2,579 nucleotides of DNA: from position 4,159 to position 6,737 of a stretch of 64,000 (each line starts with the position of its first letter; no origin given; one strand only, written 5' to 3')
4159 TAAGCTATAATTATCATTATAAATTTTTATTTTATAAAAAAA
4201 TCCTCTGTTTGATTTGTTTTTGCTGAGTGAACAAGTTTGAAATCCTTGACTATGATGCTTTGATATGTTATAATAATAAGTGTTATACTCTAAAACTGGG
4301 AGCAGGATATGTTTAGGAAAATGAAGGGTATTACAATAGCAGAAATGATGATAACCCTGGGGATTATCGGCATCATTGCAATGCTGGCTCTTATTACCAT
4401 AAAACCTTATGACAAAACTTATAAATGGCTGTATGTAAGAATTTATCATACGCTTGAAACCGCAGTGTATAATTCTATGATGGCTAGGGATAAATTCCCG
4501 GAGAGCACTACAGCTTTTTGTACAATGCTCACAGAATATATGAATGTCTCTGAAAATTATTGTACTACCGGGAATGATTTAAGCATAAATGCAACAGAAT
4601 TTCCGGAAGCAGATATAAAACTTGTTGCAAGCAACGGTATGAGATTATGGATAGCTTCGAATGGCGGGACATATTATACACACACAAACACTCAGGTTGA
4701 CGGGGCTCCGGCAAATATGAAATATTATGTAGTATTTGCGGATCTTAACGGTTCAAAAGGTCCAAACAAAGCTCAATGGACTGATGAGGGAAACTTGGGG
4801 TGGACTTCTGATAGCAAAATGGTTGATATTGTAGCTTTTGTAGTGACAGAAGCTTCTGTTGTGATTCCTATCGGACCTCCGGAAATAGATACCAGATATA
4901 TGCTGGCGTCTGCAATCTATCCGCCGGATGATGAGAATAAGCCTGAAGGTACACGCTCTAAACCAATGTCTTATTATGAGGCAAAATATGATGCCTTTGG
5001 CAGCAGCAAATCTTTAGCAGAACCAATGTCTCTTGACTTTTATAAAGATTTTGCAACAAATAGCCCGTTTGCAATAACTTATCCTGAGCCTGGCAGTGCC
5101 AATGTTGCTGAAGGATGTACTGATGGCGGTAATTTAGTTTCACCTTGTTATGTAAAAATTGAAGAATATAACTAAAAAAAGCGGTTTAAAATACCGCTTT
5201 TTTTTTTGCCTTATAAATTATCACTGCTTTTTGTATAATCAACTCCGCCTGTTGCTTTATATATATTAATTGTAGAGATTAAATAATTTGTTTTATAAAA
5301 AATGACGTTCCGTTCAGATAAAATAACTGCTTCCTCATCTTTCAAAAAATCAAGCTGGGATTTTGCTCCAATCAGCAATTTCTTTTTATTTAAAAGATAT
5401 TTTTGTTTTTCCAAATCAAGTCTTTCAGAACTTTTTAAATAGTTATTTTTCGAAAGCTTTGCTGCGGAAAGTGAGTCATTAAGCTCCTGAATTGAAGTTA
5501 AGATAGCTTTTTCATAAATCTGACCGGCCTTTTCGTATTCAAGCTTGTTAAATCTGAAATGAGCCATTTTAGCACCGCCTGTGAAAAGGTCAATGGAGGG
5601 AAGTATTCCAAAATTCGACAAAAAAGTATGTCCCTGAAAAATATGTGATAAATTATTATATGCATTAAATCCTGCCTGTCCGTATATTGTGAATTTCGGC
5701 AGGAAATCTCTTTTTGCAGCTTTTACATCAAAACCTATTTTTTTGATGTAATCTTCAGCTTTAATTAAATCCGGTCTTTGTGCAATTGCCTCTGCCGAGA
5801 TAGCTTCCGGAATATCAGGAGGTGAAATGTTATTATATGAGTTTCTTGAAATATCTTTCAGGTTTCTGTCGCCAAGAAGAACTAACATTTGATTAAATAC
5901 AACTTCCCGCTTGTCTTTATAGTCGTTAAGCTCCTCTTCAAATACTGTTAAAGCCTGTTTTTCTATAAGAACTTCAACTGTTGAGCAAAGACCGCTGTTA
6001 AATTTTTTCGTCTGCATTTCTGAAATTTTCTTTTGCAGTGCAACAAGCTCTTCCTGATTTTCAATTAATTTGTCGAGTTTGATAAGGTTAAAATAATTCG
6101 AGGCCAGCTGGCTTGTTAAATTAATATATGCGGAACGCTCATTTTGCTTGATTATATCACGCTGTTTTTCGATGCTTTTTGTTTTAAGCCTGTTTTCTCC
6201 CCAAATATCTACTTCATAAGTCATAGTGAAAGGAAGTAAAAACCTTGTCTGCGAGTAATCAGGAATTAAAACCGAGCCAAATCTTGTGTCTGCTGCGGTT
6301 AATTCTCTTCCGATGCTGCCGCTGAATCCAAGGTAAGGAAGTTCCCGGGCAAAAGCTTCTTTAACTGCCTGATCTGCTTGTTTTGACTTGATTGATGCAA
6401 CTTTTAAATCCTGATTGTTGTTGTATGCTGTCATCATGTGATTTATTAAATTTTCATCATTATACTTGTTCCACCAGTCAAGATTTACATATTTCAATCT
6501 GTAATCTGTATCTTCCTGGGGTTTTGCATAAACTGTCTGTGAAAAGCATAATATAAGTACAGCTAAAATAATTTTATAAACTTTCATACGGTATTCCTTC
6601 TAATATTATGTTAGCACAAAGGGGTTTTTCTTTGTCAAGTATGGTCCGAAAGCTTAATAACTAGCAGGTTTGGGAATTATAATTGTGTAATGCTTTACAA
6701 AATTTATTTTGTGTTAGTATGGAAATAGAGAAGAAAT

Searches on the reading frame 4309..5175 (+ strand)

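Call 11: search_protein_families(library=pfam, max_evalue=0.01, proteins=[window:4309-5175:+])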
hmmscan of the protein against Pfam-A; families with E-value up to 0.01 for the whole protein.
window:4309-5175:+ (288 aa): 1 family
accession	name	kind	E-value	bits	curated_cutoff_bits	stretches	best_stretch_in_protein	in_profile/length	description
PF07963.17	N_methyl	-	0.0041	17.1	21.2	1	3-28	2-27/27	Prokaryotic N-terminal methylation motif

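Call 12: search_protein_families(library=ncbifam, max_evalue=0.01, proteins=[window:4309-5175:+])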
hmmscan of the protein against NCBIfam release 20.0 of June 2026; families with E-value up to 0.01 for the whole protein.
window:4309-5175:+ (288 aa): 0 families

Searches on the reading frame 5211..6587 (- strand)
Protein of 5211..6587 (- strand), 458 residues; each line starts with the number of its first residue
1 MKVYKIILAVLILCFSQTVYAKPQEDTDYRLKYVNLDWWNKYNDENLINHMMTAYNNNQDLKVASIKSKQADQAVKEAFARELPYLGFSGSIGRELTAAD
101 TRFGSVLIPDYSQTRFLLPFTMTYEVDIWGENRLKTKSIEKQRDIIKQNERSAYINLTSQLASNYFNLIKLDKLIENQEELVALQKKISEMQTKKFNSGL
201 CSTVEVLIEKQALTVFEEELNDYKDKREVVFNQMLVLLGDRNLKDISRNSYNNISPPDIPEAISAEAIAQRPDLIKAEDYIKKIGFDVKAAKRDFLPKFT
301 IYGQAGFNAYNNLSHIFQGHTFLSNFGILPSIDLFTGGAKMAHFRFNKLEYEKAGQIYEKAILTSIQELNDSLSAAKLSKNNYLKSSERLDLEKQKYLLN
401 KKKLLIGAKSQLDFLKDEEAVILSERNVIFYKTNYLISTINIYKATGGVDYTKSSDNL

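Call 44: search_protein_families(library=pfam, max_evalue=0.0001, proteins=[window:5211-6587:-])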
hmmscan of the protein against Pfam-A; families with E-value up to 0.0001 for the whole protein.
window:5211-6587:- (458 aa): 1 family
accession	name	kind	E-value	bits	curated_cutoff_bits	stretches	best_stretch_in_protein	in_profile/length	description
PF02321.23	OEP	-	2.2e-33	116.1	22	2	264-447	5-187/187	Outer membrane efflux protein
